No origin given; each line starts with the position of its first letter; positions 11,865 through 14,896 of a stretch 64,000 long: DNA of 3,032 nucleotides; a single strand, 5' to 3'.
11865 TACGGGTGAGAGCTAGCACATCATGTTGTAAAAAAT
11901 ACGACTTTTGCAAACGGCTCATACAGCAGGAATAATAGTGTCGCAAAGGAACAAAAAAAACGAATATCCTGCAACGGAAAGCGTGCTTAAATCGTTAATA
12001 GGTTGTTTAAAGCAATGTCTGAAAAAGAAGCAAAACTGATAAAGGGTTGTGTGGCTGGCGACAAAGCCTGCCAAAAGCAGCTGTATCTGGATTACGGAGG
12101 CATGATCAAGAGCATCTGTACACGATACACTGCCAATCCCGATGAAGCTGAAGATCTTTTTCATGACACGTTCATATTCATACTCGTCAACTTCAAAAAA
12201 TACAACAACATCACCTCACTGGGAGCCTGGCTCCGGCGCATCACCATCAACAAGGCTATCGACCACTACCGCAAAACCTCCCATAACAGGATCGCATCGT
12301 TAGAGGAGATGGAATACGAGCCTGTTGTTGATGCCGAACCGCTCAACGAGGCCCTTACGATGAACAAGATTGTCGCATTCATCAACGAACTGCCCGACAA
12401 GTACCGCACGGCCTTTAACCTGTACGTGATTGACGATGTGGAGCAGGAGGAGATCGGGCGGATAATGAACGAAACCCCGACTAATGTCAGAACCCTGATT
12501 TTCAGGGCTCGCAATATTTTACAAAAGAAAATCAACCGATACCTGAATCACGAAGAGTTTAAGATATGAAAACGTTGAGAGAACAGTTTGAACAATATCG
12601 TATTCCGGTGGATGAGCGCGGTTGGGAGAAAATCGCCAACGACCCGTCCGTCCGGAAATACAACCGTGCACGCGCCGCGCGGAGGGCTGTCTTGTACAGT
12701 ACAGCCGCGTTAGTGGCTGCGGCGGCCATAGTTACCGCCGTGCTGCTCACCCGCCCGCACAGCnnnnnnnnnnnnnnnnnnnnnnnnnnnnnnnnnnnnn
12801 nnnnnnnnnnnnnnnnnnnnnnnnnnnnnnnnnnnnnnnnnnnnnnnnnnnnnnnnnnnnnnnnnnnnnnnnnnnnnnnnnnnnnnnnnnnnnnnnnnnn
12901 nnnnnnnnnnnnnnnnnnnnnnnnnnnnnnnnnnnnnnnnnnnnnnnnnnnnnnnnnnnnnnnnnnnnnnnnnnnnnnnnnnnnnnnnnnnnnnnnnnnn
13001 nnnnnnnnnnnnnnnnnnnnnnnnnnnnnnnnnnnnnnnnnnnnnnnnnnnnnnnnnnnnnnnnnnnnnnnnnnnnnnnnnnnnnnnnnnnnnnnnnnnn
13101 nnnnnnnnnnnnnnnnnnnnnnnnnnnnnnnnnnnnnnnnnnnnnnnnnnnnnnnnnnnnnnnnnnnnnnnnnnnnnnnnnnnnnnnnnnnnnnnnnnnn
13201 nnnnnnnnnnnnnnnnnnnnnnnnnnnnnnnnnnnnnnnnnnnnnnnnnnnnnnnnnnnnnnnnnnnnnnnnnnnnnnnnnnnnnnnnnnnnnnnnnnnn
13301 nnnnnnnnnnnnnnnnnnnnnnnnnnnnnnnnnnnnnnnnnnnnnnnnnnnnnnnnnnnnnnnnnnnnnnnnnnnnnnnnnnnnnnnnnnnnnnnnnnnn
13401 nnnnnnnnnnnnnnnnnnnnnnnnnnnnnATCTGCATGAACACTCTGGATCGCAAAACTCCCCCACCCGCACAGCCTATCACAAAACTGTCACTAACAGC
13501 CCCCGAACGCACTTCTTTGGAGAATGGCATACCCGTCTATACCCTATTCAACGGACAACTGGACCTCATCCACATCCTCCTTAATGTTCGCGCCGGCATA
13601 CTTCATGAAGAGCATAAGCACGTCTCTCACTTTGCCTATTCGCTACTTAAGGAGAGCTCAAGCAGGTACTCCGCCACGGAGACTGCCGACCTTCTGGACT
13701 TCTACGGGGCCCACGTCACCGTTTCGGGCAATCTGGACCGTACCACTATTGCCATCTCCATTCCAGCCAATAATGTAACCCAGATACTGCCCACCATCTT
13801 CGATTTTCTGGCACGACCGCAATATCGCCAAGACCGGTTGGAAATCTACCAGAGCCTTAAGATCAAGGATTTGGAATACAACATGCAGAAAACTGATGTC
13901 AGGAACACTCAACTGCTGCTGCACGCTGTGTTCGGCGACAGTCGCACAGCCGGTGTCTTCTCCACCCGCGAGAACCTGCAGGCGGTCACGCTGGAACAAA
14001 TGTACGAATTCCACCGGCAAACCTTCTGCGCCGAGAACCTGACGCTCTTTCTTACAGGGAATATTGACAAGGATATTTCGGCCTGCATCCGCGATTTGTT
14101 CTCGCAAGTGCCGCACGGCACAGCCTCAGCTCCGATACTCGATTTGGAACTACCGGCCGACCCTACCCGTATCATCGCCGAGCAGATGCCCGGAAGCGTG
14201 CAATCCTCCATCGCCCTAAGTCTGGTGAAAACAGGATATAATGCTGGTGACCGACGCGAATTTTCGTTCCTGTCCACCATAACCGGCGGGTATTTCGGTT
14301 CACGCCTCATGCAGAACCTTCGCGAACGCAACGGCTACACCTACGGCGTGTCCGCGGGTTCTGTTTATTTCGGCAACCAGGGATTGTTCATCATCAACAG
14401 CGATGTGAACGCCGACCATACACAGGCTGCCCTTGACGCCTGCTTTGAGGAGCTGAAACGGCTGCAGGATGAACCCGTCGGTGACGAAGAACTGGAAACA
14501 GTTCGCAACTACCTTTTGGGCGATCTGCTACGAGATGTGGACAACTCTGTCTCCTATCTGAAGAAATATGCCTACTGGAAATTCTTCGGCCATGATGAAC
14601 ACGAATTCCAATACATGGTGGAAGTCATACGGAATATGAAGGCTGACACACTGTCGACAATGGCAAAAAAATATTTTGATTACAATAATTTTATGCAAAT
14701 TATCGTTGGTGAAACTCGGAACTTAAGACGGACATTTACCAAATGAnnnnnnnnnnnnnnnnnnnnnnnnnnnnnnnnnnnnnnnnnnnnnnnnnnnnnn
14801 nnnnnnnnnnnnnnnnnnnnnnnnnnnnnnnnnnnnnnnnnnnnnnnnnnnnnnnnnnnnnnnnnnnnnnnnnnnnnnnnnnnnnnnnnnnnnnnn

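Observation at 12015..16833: ECF sigma operon whose anti-sigma-like partner ends in a T9SS type B sorting domain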

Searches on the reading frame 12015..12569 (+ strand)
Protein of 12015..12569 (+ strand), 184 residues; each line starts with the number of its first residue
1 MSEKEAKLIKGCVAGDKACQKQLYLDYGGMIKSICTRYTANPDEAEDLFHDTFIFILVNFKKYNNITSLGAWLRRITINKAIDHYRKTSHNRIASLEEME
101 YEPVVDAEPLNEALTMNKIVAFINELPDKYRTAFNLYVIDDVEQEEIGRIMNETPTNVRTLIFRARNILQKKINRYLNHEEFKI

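Call 3: search_protein_families(library=pfam, proteins=[window:12015-12569:+], max_evalue=0.1)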
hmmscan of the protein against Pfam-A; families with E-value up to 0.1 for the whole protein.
window:12015-12569:+ (184 aa): 3 families
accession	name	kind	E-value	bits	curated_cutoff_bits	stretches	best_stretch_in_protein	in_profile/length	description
PF04542.20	Sigma70_r2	-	9.1e-15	54.7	24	1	23-89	1-69/71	Sigma-70 region 2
PF08281.18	Sigma70_r4_2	-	3.1e-12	46.4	25.7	1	118-167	3-52/54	Sigma-70, region 4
PF04545.22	Sigma70_r4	-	0.00013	21.8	24.1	1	123-170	2-49/50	Sigma-70, region 4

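Call 4: search_protein_families(library=ncbifam, proteins=[window:12015-12569:+], max_evalue=0.1)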
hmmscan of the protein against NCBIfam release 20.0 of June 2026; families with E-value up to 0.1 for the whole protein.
window:12015-12569:+ (184 aa): 93 families (the best 25 are shown)
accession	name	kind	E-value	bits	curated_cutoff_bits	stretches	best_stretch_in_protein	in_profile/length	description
TIGR02937.1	sigma70-ECF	superfamily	1.5e-23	83.3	42.9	1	21-173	4-165/165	sigma-70 family RNA polymerase sigma factor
NF058625.1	sigma_PG0214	equivalog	1.8e-23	83.1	130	1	33-178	19-166/170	GFO_1088 family ECF-type sigma factor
NF007223.0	PRK09641.1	equivalog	8.6e-22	77.9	209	1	2-174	2-185/187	RNA polymerase sigma factor SigW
TIGR02985.1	Sig70_bacteroi1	subfamily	1.1e-20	74.5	126.4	1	21-173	4-162/162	RNA polymerase sigma-70 factor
NF004113.0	PRK05602.1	equivalog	1.2e-20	74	208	1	4-176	31-204/211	RNA polymerase sigma factor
TIGR02950.1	SigM_subfam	subfamily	1.3e-20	73.9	147.95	1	25-173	7-158/159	RNA polymerase sigma factor, SigM family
NF008888.0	PRK11922.1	equivalog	2.5e-19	69.8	204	1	4-178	16-201/231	RNA polymerase sigma factor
TIGR02948.1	SigW_bacill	equivalog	1.7e-18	67.3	243.1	1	5-174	5-185/187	RNA polymerase sigma factor SigW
NF008891.0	PRK11924.1-5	subfamily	6.7e-18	65.4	259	1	22-176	7-166/171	RNA polymerase sigma factor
NF006930.0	PRK09415.1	subfamily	8.1e-18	64.9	198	1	21-174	19-176/179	RNA polymerase factor sigma C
NF007215.0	PRK09637.1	equivalog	2.1e-17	63.7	212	1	20-173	3-154/181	RNA polymerase sigma factor SigZ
TIGR02939.1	RpoE_Sigma70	equivalog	4e-17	62.8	236.15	1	3-174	5-187/190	RNA polymerase sigma factor RpoE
NF009171.0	PRK12518.1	equivalog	6.2e-17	62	208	1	4-172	13-183/191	RNA polymerase sigma factor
NF005448.0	PRK07037.1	equivalog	1.1e-16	60.9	190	1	22-168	16-166/186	RNA polymerase factor sigma-70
NF009166.1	PRK12513.1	equivalog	2e-16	60.3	206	1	4-174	8-187/193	RNA polymerase sigma factor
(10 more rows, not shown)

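Call 81: search_solved_structures(query=window:12015-12566:+, max_evalue=0.00001)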
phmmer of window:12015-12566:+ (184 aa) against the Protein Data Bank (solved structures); distinct sequences matched with E-value up to 0.00001: 12.
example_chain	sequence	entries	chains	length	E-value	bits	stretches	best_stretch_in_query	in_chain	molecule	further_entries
5wuq_A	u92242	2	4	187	1.1e-15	61.1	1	7-173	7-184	ECF RNA polymerase sigma factor SigW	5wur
6jcy_F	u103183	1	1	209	4.4e-12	49.4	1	35-169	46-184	ECF RNA polymerase sigma factor SigH,ECF RNA polymerase sigma factor SigE,ECF RNA polymera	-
9m9d_F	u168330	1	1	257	1.6e-11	47.6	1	15-181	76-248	ECF RNA polymerase sigma factor SigE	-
9m9e_F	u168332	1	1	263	1.8e-11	47.5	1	15-181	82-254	ECF RNA polymerase sigma factor SigE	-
9m98_F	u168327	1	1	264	1.8e-11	47.4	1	15-181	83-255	ECF RNA polymerase sigma factor SigE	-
8z6g_B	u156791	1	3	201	2.8e-11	46.8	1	3-177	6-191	RNA polymerase sigma factor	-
6in7_B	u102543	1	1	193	3e-11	46.7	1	3-176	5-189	RNA polymerase sigma-H factor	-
5zx2_F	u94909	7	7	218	2.1e-09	40.7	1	35-168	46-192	ECF RNA polymerase sigma factor SigH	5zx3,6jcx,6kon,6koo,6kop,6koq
1or7_A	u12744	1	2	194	1.1e-08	38.4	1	8-175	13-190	RNA polymerase sigma-E factor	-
6jbq_F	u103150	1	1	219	1.6e-08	37.8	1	8-175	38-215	ECF RNA polymerase sigma-E factor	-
1h3l_A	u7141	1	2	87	1.1e-07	35.1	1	25-89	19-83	RNA POLYMERASE SIGMA FACTOR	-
6jhe_A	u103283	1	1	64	1.2e-06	31.7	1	117-173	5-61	ECF RNA polymerase sigma factor SigW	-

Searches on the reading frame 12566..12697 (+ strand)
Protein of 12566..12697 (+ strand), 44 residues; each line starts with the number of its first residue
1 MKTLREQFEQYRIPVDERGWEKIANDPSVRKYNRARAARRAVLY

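Call 41: find_homologous_proteins(query=A4, max_evalue=10)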
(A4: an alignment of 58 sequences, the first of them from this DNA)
Query A4 (58 sequences) (44 aa, profile of the alignment): 1 proteins with E <= 10 among 55 candidates.
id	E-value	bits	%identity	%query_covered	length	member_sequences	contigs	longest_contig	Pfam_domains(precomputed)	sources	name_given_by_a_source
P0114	2.5e-9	55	33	91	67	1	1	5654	-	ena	-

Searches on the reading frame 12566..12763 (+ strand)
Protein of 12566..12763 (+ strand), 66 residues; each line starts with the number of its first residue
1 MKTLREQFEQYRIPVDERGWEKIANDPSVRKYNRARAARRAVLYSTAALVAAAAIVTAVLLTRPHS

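Call 26: search_protein_representatives(alignment_id=A2)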
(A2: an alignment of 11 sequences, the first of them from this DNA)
Query: 11 sequences, 66 profile positions. Proteins with E-value up to 0.001 (for the whole library): 62; up to 1e-10: 26; up to 1e-30: 0. The best 62 are listed.
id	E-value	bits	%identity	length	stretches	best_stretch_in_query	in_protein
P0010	1.4e-27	111.5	-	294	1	1-66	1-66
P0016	5.3e-26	106.5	-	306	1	1-66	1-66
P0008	1.4e-25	105.1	-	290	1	1-66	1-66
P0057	8.0e-22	93.1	-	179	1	1-56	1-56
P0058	1.8e-19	85.6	-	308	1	1-62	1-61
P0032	5.4e-19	84.0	-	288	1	9-65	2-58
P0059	6.3e-19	83.8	-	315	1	1-64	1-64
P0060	7.0e-19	83.7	-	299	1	3-64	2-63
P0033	1.4e-18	82.7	-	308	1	1-62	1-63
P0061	9.3e-17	76.9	-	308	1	1-63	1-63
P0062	1.9e-16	75.9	-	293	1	1-66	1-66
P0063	2.8e-16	75.4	-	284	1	1-66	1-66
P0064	3.5e-16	75.0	-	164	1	3-54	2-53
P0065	3.8e-16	74.9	-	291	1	3-65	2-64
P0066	8.6e-16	73.8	-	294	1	3-62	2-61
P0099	1.3e-04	38.0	-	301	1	4-65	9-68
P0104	3.0e-04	36.8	-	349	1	4-62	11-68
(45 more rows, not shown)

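Call 30: find_encoding_contigs(protein=P0099, flank=7000, max_places=2)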
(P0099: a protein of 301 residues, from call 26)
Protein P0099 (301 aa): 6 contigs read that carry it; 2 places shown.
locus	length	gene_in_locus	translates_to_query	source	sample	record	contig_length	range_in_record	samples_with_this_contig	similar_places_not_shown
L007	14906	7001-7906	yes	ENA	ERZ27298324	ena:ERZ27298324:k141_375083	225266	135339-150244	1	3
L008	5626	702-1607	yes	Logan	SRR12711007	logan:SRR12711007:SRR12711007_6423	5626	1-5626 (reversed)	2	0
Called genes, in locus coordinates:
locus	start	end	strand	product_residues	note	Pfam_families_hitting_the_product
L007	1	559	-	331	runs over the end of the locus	PF01207:Dus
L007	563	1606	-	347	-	PF18962:Por_Secre_tail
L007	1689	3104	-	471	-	PF20094:GWxTD_dom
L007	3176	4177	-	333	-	PF02729:OTCace_N, PF00185:OTCace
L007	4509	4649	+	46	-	-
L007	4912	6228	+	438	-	PF11013:DUF2851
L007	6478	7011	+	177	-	PF04542:Sigma70_r2, PF08281:Sigma70_r4_2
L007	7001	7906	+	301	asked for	PF13585:CHU_C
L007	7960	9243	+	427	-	PF00675:Peptidase_M16 (weak), PF05193:Peptidase_M16_C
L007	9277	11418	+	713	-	PF00041:fn3, PF13585:CHU_C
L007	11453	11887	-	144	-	PF00383:dCMP_cyt_deam_1, PF14437:MafB19-deam, PF14439:Bd3614-deam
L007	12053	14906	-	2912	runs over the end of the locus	PF13734:Inhibitor_I69, PF01640:Peptidase_C10, PF18962:Por_Secre_tail (weak)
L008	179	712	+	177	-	PF04542:Sigma70_r2, PF08281:Sigma70_r4_2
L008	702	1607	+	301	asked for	PF13585:CHU_C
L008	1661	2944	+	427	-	PF00675:Peptidase_M16 (weak), PF05193:Peptidase_M16_C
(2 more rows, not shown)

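Call 31: find_encoding_contigs(protein=P0104, flank=7000, max_places=2)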
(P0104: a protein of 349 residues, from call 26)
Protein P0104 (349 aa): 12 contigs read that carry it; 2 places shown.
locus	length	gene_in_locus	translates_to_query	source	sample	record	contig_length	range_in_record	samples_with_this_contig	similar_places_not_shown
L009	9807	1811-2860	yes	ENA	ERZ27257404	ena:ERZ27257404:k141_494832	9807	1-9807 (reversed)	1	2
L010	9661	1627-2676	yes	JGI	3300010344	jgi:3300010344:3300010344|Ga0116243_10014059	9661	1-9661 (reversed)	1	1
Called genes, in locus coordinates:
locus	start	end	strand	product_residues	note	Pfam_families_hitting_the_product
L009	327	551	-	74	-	PF09413:DUF2007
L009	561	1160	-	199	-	PF02245:Pur_DNA_glyco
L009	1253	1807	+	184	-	PF07638:Sigma70_ECF (weak), PF04542:Sigma70_r2, PF08281:Sigma70_r4_2, PF04545:Sigma70_r4 (weak)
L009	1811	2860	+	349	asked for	PF13585:CHU_C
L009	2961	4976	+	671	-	PF00041:fn3 (weak), PF13585:CHU_C (weak)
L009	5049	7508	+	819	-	PF00488:MutS_V, PF01713:Smr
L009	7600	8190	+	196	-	PF12161:HsdM_N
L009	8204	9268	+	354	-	PF02384:N6_Mtase, PF07669:Eco57I (faint), PF02384:N6_Mtase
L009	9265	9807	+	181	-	?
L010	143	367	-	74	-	PF09413:DUF2007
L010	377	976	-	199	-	PF02245:Pur_DNA_glyco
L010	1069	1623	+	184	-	PF07638:Sigma70_ECF (weak), PF04542:Sigma70_r2, PF08281:Sigma70_r4_2, PF04545:Sigma70_r4 (weak)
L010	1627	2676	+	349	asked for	PF13585:CHU_C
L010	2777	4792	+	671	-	PF00041:fn3 (weak), PF13585:CHU_C (weak)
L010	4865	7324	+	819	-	PF00488:MutS_V, PF01713:Smr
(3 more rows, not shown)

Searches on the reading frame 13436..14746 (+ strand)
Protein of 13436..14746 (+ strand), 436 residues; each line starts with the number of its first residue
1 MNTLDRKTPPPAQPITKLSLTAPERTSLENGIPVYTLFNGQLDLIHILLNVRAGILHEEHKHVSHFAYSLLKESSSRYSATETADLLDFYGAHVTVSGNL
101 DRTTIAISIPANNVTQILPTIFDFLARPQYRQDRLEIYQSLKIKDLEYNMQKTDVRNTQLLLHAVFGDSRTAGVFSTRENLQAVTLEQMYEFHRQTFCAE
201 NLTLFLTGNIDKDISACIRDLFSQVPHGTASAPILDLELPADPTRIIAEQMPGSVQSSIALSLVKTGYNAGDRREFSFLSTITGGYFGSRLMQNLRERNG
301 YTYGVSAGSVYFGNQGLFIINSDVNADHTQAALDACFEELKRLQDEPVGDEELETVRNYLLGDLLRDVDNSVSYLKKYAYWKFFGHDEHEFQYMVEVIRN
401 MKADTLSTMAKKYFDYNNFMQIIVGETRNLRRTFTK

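Call 3: search_protein_families(library=pfam, proteins=[window:13436-14746:+], max_evalue=0.1)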
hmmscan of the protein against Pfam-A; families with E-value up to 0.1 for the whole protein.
window:13436-14746:+ (436 aa): 2 families
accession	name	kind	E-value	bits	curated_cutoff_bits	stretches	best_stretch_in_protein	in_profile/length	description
PF05193.26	Peptidase_M16_C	-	6.5e-32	111.3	23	1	184-359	2-180/181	Peptidase M16 inactive domain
PF00675.25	Peptidase_M16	-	0.00027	21.3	22.3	1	47-140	15-110/149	Insulinase (Peptidase family M16)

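Call 4: search_protein_families(library=ncbifam, proteins=[window:13436-14746:+], max_evalue=0.1)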
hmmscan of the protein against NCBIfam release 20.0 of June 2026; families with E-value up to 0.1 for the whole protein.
window:13436-14746:+ (436 aa): 3 families
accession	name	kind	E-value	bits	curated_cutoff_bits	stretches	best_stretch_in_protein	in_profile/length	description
NF047422.1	YfmF_fam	equivalog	9.8e-18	64.2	285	1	157-413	147-401/412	EF-P 5-aminopentanol modification-associated protein YfmF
NF047421.1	YfmH_fam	equivalog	6e-10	38.9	250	2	101-214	96-210/425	EF-P 5-aminopentanol modification-associated protein YfmH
TIGR02110.1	PQQ_syn_pqqF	equivalog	0.029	13.1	320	1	28-321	5-302/697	pyrroloquinoline quinone biosynthesis protein PqqF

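Call 82: search_solved_structures(query=window:13436-14743:+, max_evalue=0.001)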
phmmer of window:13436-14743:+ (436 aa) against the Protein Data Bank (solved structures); distinct sequences matched with E-value up to 0.001: 18.
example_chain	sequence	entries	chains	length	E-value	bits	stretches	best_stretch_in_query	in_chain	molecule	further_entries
3amj_B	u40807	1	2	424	3.6e-18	69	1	28-430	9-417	zinc peptidase inactive subunit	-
3hdi_A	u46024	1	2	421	3.7e-17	65.6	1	27-414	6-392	Processing protease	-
3gwb_A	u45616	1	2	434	4.8e-17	65.3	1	121-364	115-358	Peptidase M16 inactive domain family protein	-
8bep_B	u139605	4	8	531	9.2e-08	34.7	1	17-372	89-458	Probable mitochondrial-processing peptidase subunit beta, mitochondrial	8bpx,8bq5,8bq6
7jrg_A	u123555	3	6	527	1e-06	31.2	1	8-241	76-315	Mitochondrial-processing peptidase subunit beta, mitochondrial isoform X1 | MPP-beta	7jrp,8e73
4xea_A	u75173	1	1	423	1.7e-06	30.5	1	89-415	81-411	Peptidase M16 domain protein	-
8zno_B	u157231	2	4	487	1.8e-06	30.4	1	19-370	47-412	Mitochondrial-processing peptidase subunit beta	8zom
5hxk_A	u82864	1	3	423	2.3e-06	30.1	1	78-357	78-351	Zinc-dependent peptidase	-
3eoq_A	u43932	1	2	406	2.5e-06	30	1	59-361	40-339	Putative zinc protease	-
7v4y_B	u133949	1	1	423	2.9e-06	29.7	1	79-357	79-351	Zinc-dependent peptidase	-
9g9t_D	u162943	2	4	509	6e-06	28.7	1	26-286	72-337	Putative peptidase M16 family protein | Putative peptidase M16 family potein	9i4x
6oft_A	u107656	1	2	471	2.3e-05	26.8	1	40-369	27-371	Probable zinc protease PqqL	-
7v4y_A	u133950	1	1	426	2.5e-05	26.7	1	59-360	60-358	Putative zinc protease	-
6ofs_A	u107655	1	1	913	4.6e-05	25.8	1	41-369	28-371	Probable zinc protease PqqL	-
4nnz_A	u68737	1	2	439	4.9e-05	25.7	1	178-416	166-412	Probable zinc protease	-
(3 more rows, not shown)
